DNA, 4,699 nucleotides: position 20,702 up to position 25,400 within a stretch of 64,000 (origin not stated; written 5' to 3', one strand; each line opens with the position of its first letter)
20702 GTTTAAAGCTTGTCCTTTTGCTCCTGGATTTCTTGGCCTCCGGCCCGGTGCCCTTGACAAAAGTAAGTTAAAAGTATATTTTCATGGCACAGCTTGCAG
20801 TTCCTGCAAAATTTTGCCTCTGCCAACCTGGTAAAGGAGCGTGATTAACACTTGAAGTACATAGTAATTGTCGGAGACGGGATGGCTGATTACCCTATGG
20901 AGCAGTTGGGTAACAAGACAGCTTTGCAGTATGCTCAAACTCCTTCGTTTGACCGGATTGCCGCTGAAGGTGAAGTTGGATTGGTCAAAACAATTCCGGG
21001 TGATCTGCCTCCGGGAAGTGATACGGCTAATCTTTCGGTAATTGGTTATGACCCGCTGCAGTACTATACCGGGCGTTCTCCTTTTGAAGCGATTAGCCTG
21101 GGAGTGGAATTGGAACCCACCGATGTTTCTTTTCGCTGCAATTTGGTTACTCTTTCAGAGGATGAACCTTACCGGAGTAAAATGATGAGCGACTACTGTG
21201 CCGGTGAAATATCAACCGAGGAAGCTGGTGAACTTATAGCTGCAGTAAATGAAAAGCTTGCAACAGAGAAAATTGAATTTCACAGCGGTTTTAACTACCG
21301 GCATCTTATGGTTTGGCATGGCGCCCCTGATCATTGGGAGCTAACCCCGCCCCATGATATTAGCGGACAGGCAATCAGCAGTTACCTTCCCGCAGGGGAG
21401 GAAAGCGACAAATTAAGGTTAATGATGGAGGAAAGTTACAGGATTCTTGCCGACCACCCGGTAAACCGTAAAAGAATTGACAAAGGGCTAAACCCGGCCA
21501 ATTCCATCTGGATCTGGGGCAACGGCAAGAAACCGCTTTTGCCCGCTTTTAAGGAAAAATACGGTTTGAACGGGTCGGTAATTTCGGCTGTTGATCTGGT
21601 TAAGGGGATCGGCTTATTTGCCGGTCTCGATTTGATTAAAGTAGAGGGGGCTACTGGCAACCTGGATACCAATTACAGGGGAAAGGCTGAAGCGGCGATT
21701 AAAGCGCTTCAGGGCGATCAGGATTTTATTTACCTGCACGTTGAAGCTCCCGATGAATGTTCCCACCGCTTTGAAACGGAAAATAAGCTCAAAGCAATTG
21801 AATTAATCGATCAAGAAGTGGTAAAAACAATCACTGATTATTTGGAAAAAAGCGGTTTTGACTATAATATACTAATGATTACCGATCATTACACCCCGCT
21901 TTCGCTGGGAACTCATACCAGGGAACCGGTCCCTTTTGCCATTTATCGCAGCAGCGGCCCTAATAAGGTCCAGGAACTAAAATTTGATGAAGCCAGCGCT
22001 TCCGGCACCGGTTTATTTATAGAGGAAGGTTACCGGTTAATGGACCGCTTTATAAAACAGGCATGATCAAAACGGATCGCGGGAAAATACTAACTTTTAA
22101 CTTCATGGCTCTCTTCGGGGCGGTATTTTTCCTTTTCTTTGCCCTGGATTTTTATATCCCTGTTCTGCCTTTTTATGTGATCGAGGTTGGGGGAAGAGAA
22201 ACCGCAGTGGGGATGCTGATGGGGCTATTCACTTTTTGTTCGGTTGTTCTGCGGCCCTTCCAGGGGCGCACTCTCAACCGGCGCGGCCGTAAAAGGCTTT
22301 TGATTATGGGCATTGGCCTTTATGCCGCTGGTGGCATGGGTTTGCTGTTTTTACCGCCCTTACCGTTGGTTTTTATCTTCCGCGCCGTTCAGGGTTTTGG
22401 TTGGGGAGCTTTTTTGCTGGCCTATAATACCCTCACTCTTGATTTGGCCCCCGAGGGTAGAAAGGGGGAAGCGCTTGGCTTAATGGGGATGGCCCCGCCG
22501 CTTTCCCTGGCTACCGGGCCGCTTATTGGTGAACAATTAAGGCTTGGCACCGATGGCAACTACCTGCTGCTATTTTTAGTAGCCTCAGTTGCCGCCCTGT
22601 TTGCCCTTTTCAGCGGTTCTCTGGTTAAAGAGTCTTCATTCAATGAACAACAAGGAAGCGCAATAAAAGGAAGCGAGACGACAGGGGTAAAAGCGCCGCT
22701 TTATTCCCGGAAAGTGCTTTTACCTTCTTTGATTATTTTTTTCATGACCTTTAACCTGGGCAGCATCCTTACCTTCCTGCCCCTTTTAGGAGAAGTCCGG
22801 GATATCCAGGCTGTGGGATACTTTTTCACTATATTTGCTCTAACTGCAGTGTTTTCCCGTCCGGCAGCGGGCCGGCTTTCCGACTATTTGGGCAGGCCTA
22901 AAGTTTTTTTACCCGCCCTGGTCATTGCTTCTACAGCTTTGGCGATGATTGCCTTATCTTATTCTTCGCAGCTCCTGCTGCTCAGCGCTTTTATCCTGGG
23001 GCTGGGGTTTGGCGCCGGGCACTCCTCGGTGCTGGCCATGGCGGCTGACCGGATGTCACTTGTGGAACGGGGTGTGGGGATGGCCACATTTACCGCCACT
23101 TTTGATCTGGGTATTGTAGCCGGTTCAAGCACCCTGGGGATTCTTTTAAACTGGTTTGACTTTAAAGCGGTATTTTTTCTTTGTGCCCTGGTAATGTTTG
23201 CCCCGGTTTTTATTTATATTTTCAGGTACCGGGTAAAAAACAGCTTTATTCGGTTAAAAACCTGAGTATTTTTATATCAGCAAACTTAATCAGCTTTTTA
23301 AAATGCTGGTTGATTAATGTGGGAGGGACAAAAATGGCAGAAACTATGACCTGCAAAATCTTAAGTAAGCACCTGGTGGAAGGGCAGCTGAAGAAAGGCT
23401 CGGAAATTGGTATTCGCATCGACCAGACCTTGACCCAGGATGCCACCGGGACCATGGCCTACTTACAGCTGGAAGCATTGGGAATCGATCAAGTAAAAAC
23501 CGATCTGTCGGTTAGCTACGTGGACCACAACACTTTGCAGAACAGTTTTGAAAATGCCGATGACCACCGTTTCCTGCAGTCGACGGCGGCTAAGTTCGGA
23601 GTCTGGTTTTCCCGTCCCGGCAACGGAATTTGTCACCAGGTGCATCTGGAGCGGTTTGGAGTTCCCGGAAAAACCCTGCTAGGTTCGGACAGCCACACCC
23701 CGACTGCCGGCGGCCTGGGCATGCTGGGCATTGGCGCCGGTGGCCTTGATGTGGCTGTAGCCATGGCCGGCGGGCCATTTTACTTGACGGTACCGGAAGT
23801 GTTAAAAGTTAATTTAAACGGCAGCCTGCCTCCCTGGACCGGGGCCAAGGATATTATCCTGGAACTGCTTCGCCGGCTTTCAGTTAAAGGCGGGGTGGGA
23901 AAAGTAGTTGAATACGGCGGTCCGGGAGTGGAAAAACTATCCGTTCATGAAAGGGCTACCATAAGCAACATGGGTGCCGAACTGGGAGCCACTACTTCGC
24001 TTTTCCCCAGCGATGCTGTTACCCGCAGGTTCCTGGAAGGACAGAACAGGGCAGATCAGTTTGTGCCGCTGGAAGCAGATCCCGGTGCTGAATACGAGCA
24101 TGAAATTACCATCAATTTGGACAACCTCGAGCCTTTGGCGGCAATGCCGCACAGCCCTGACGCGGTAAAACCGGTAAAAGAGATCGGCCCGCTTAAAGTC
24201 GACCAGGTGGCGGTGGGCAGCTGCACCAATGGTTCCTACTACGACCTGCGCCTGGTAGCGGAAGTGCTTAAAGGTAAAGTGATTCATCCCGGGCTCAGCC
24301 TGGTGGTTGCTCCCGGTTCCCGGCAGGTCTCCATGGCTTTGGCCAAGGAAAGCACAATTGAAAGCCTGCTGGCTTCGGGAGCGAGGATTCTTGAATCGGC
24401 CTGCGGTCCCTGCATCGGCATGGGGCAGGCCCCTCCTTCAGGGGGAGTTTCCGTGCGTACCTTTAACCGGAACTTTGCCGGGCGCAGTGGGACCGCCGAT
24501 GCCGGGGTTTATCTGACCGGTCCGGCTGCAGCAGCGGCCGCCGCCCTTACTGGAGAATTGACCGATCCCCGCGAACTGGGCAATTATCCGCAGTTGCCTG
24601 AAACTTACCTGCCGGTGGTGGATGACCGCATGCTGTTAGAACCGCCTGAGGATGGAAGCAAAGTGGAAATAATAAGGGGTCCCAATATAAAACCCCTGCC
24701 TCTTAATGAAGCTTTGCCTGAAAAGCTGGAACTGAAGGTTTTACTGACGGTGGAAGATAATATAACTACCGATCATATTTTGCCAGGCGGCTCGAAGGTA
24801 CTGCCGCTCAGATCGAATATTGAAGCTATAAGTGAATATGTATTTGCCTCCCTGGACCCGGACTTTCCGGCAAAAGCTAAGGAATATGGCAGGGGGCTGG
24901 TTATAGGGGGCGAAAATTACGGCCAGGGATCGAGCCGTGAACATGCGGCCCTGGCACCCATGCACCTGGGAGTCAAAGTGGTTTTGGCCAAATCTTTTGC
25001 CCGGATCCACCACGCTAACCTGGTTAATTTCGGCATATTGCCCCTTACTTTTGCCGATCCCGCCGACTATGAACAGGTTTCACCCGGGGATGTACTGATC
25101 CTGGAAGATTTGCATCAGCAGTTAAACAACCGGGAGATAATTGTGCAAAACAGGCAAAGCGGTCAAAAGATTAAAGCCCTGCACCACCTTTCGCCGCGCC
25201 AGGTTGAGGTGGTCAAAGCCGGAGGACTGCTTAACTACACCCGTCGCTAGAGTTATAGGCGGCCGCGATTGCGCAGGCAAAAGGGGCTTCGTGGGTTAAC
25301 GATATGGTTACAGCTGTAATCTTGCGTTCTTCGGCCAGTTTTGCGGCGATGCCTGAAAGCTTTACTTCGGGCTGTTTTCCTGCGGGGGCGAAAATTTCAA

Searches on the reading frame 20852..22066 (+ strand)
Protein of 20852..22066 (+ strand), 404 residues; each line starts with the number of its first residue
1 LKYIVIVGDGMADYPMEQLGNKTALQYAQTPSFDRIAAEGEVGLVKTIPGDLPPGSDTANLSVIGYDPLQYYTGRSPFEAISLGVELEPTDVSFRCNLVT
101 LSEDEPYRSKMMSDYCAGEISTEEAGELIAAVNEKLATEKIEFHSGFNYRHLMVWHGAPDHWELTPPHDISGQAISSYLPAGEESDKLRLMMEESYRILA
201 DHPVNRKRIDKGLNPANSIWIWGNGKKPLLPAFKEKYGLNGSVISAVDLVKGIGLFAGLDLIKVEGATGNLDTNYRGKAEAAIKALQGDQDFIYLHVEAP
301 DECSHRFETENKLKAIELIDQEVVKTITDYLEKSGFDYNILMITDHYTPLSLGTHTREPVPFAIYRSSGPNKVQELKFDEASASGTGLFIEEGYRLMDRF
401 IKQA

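Call 35: search_protein_families(library=pfam, proteins=[window:20852-22066:+], max_evalue=0.00001)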
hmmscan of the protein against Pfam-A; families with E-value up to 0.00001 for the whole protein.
window:20852-22066:+ (404 aa): 2 families
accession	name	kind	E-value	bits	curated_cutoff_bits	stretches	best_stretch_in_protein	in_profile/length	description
PF10143.14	PhosphMutase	-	7.7e-61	205.3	21.5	1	37-205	1-170/170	2,3-bisphosphoglycerate-independent phosphoglycerate mutase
PF01676.23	Metalloenzyme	-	3.7e-39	135.2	24.3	1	1-370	1-226/252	Metalloenzyme superfamily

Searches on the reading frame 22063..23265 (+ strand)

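Call 35: search_protein_families(library=pfam, proteins=[window:22063-23265:+], max_evalue=0.00001)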
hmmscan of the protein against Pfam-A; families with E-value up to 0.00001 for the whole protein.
window:22063-23265:+ (400 aa): 4 families
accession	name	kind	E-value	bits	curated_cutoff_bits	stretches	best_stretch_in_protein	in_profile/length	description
PF07690.21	MFS_1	-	1.1e-45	156.5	33.4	2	17-249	1-235/347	Major Facilitator Superfamily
PF00083.30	Sugar_tr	-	2.5e-08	33.7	22.3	1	48-191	47-194/452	Sugar (and other) transporter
PF12832.13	MFS_1_like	-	1.2e-07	31.5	25.2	1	19-371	6-371/373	MFS_1 like family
PF13347.12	MFS_2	-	3.9e-06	26.1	27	0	14-124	226-338/427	MFS/sugar transport protein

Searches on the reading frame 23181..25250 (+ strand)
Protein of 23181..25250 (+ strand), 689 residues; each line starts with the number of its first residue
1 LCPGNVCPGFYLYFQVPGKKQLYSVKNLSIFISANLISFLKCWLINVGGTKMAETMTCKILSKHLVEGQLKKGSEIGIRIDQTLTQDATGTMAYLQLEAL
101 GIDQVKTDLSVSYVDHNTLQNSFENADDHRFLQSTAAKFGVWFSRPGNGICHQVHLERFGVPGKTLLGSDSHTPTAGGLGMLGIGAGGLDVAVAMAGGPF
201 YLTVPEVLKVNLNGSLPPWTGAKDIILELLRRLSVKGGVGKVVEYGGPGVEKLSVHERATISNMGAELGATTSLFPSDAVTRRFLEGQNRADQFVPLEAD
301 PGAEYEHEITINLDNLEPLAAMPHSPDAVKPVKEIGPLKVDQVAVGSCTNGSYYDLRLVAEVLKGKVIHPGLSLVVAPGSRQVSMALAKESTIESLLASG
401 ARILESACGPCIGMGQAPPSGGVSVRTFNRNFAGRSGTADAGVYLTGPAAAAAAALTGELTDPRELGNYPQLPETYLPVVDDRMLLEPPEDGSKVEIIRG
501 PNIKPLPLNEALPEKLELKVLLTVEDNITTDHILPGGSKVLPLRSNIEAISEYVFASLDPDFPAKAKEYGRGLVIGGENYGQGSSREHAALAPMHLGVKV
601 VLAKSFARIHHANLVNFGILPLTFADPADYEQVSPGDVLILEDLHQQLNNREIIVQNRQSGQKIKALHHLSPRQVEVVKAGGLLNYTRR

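Call 35: search_protein_families(library=pfam, proteins=[window:23181-25250:+], max_evalue=0.00001)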
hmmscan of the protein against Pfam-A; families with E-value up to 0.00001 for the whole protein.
window:23181-25250:+ (689 aa): 2 families
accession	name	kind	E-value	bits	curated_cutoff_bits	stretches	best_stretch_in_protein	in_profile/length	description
PF00330.25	Aconitase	-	6.2e-110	368.8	28.7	2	59-334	2-305/463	Aconitase family (aconitate hydratase)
PF00694.25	Aconitase_C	-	4.9e-24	85.6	22.8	1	560-626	60-130/131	Aconitase C-terminal domain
